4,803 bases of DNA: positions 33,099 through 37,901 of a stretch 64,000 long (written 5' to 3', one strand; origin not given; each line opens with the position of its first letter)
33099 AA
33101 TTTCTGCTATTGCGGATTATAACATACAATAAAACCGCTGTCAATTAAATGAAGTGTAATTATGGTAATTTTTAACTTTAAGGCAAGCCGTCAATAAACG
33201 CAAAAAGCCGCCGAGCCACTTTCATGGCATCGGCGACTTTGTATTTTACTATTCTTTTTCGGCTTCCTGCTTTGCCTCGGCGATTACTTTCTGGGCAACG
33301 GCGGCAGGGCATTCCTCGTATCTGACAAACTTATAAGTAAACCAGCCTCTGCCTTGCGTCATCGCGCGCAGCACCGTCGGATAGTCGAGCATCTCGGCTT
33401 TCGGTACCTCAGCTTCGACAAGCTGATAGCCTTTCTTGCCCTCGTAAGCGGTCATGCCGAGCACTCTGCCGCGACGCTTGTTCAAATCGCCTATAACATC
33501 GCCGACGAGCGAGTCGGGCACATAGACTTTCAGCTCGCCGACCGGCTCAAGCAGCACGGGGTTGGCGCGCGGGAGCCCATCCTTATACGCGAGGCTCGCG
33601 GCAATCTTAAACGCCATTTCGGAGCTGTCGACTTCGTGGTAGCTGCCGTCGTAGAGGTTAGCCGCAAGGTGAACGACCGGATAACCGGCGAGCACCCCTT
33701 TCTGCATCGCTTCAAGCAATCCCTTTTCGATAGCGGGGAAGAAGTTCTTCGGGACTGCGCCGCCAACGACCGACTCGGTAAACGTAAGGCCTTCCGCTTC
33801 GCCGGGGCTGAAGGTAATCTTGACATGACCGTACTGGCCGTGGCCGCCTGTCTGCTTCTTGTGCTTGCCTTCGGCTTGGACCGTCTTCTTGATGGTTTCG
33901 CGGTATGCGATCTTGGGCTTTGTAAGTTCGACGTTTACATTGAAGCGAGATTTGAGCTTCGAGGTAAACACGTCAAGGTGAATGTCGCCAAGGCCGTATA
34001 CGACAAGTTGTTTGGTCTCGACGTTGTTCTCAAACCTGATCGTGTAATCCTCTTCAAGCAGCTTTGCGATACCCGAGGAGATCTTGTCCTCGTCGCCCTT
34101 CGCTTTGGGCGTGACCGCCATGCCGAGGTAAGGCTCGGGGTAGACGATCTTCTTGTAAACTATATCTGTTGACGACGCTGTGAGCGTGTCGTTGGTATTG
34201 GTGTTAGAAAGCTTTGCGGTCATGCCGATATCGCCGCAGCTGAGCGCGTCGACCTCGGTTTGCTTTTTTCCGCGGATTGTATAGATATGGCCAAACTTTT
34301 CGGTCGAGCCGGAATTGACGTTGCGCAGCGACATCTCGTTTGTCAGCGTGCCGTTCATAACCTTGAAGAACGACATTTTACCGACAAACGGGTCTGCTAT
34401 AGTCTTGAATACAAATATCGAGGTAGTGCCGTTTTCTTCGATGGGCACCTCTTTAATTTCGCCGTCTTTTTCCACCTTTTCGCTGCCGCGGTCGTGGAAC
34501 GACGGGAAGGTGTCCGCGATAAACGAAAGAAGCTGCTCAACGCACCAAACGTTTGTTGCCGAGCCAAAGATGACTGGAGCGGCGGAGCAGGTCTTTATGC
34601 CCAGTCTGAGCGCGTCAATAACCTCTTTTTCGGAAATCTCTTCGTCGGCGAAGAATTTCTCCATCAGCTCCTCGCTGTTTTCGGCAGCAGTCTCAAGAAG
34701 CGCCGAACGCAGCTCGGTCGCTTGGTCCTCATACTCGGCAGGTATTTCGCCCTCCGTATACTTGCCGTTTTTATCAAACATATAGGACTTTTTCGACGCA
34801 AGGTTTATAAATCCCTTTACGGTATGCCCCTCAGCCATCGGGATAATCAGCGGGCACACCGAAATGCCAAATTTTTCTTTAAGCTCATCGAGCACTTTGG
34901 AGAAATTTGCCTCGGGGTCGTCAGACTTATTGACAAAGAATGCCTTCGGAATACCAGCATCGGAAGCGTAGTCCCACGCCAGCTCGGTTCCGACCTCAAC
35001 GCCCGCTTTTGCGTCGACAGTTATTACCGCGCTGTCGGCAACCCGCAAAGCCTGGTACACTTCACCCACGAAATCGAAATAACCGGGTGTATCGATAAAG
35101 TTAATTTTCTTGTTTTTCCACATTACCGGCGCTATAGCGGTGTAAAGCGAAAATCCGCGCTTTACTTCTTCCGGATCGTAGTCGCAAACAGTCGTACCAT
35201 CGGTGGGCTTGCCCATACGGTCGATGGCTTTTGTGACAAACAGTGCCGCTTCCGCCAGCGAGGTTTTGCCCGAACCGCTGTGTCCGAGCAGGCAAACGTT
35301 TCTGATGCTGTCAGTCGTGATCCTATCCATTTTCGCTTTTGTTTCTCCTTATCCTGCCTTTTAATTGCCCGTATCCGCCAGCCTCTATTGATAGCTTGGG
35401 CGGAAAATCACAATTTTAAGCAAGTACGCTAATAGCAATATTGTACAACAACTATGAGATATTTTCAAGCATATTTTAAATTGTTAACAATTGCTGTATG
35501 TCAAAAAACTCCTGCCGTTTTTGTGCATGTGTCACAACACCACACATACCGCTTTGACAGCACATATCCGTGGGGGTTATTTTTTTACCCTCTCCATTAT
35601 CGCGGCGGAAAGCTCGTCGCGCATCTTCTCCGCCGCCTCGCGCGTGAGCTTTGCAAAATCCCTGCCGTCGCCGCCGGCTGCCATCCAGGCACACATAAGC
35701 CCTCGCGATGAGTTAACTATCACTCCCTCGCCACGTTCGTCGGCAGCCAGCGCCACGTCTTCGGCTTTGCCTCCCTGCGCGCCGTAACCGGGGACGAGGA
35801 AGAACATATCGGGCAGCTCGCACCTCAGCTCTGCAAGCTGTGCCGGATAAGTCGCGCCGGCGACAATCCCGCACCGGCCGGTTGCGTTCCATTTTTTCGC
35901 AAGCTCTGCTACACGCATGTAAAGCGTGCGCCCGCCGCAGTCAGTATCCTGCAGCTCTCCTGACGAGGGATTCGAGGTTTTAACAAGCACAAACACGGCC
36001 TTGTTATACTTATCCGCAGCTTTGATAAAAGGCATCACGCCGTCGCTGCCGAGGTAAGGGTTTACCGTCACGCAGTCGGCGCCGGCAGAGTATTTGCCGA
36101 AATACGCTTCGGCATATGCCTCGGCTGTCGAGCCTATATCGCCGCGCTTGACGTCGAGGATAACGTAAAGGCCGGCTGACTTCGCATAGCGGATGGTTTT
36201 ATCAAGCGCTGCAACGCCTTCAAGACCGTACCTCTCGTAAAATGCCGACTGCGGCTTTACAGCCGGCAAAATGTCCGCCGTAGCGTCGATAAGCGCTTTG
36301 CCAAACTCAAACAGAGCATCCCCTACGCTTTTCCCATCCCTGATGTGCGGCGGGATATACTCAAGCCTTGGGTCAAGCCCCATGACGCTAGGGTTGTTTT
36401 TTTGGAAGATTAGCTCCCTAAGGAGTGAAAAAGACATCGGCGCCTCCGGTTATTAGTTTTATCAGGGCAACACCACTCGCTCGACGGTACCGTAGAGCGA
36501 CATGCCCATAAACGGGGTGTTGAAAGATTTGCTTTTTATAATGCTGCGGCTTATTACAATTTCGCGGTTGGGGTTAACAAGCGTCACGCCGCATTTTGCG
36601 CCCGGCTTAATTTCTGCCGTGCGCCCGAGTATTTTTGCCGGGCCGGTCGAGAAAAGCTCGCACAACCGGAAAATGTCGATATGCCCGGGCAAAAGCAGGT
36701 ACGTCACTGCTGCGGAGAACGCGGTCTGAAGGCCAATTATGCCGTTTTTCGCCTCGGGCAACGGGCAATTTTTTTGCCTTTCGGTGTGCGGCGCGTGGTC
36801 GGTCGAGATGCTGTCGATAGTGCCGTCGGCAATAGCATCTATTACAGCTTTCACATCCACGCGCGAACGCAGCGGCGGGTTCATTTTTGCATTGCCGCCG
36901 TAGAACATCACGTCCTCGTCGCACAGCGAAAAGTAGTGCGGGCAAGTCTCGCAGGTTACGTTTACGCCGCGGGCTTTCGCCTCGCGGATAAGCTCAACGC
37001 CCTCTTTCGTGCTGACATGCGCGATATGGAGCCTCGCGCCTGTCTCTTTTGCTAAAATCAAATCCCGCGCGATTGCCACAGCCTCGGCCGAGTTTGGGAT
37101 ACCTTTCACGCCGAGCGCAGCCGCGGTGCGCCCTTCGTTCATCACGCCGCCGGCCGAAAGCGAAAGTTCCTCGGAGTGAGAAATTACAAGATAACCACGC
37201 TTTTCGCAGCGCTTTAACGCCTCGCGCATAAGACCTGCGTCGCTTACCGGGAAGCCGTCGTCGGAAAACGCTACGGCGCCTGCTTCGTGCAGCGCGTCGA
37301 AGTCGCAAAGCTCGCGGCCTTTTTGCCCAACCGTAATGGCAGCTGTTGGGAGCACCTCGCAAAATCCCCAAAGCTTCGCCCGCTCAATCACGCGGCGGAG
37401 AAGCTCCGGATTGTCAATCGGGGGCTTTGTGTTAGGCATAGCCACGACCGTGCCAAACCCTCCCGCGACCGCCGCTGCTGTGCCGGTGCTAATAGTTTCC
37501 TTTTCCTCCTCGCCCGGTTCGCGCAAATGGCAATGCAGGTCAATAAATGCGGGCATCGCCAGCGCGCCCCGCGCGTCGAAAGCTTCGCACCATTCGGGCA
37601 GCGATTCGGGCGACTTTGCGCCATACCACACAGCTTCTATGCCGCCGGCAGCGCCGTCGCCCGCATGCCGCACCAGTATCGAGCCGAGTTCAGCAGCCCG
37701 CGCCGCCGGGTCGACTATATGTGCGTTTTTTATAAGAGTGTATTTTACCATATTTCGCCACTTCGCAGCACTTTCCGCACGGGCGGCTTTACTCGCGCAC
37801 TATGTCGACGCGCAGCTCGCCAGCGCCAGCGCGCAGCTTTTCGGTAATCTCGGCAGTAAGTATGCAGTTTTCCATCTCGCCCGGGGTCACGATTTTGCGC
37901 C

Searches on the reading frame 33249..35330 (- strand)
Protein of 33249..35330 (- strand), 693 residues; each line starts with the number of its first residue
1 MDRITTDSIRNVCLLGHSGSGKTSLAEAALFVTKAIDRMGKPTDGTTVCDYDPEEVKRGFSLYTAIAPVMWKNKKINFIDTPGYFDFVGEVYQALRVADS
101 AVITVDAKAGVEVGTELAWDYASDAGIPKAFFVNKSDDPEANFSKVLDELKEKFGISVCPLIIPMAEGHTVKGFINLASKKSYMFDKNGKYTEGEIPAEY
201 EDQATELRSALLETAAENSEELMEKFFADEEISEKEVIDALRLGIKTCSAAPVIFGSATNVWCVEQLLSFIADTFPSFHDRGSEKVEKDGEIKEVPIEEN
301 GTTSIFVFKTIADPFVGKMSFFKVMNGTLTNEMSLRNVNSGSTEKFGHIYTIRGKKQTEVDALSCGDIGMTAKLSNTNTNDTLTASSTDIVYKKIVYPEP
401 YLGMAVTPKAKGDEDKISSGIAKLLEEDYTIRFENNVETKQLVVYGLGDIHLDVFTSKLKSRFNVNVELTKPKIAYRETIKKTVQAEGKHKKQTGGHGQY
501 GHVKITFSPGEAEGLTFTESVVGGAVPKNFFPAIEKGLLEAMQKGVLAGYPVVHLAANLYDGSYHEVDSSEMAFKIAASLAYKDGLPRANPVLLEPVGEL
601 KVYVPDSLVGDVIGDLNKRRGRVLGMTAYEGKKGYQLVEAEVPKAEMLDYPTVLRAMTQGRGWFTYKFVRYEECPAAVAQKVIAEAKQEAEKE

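Call 7: search_protein_families(library=pfam, proteins=[window:33249-35330:-], max_evalue=0.001)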
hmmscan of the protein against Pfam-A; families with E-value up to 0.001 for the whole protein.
window:33249-35330:- (693 aa): 8 families
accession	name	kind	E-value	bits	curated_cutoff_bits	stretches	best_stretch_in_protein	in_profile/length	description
PF03764.24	EFG_IV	-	1.3e-41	141.6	24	1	472-590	1-121/121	Elongation factor G, domain IV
PF00009.33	GTP_EFTU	-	1.9e-41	142.1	26.5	1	8-276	2-187/188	Elongation factor Tu GTP binding domain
PF00679.30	EFG_C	-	4.9e-25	87.8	27.9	1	592-681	1-88/89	Elongation factor G C-terminus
PF14492.12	EFG_III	-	1.7e-24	86.1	27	1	398-470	2-74/75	Elongation Factor G, domain III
PF22042.2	EF-G_D2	-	3.7e-15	56.3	27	1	304-385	3-83/84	Elongation factor G domain 2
PF16658.11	RF3_C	-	1e-05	25.8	40.1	1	404-487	13-96/132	Class II release factor RF3, C-terminal domain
PF03144.31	GTP_EFTU_D2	-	9.6e-05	23.2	30.3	1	317-384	1-73/73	Elongation factor Tu domain 2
PF01926.29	MMR_HSR1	-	0.00017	22.1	21.9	1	12-135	2-113/113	50S ribosome-binding GTPase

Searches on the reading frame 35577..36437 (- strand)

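Call 7: search_protein_families(library=pfam, proteins=[window:35577-36437:-], max_evalue=0.001)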
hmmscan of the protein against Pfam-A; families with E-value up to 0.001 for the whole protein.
window:35577-36437:- (286 aa): 1 family
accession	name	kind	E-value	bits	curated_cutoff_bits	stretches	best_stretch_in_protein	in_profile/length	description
PF00215.30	OMPdecase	-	1.2e-31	110.8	27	1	49-247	18-208/221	Orotidine 5'-phosphate decarboxylase / HUMPS family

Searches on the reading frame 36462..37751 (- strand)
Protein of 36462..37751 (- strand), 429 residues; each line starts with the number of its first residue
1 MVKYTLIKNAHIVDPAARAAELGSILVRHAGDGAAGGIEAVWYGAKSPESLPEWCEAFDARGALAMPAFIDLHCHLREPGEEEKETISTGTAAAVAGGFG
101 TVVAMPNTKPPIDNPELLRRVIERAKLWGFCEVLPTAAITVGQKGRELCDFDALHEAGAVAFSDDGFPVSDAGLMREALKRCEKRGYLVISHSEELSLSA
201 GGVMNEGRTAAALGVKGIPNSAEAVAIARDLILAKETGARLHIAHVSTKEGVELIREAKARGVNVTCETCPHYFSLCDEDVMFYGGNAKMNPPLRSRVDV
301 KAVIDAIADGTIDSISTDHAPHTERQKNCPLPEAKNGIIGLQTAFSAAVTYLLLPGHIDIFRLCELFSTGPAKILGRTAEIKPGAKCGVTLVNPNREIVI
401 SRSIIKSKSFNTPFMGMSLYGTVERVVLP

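Call 7: search_protein_families(library=pfam, proteins=[window:36462-37751:-], max_evalue=0.001)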
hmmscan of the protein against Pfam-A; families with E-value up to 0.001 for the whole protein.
window:36462-37751:- (429 aa): 4 families
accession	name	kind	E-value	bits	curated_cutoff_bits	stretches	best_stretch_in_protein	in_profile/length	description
PF01979.26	Amidohydro_1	-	2.7e-21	76.6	25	1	65-427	2-339/345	Amidohydrolase family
PF12890.13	DHOase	-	7.1e-18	65.5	21.2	1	64-250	3-141/142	Dihydro-orotase-like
PF07969.17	Amidohydro_3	-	0.00035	20.6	29.7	0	57-80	2-25/472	Amidohydrolase family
PF19799.5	DUF6282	-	0.00086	19.5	26.8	0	233-269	135-171/196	Family of unknown function (DUF6282)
